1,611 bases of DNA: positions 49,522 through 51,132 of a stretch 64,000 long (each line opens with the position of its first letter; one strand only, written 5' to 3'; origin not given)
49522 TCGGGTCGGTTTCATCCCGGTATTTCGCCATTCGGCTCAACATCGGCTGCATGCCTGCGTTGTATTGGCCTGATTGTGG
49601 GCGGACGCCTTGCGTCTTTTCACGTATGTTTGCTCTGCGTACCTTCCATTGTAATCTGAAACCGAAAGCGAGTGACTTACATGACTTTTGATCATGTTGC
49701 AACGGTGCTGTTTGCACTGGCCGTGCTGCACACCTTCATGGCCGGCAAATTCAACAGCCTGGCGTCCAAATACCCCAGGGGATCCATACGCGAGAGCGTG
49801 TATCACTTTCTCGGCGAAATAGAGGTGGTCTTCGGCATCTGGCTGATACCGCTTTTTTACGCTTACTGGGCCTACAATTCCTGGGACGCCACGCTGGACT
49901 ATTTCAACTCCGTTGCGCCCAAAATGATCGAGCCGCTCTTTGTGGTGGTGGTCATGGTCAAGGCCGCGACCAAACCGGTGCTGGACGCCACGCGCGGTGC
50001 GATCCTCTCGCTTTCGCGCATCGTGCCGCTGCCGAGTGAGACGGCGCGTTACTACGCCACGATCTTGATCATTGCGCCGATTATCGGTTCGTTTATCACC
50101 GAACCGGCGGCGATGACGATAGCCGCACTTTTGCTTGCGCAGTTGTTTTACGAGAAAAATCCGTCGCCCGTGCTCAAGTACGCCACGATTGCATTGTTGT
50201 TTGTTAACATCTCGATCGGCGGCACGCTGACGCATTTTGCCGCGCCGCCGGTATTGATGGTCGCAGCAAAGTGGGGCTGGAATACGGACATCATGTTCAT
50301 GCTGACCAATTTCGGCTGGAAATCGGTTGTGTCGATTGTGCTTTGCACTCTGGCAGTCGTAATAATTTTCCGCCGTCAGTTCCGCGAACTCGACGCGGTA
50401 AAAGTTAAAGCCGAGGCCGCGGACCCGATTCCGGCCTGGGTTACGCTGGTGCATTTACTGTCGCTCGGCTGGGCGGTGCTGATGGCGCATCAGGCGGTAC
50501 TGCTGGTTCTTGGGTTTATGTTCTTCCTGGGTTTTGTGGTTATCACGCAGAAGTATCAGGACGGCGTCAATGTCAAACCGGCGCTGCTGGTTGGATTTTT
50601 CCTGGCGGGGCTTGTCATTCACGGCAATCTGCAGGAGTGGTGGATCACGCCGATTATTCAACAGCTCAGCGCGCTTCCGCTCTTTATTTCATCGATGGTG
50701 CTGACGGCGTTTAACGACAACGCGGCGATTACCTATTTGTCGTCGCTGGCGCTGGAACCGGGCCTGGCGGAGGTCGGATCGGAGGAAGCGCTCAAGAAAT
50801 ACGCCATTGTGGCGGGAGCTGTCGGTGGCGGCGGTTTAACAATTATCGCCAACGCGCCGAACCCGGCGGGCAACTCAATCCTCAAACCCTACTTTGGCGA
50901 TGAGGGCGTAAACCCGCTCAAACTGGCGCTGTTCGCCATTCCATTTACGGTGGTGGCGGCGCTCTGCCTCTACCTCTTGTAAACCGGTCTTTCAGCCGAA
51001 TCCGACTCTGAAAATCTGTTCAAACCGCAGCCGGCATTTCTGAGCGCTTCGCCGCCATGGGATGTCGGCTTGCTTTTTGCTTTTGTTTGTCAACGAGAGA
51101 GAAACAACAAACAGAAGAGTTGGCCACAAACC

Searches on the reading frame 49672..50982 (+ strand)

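Call 3: search_protein_families(library=pfam, proteins=[window:49672-50982:+], max_evalue=1)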
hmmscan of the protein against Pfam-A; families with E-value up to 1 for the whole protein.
window:49672-50982:+ (436 aa): 1 family
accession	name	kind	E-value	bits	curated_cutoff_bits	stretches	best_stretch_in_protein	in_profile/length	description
PF07399.17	Na_H_antiport_3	-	1e-154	515.9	25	1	6-436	2-419/419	Putative Na+/H+ antiporter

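Call 4: search_protein_families(library=ncbifam, proteins=[window:49672-50982:+], max_evalue=1)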
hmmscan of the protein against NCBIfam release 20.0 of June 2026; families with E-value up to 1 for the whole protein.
window:49672-50982:+ (436 aa): 0 families
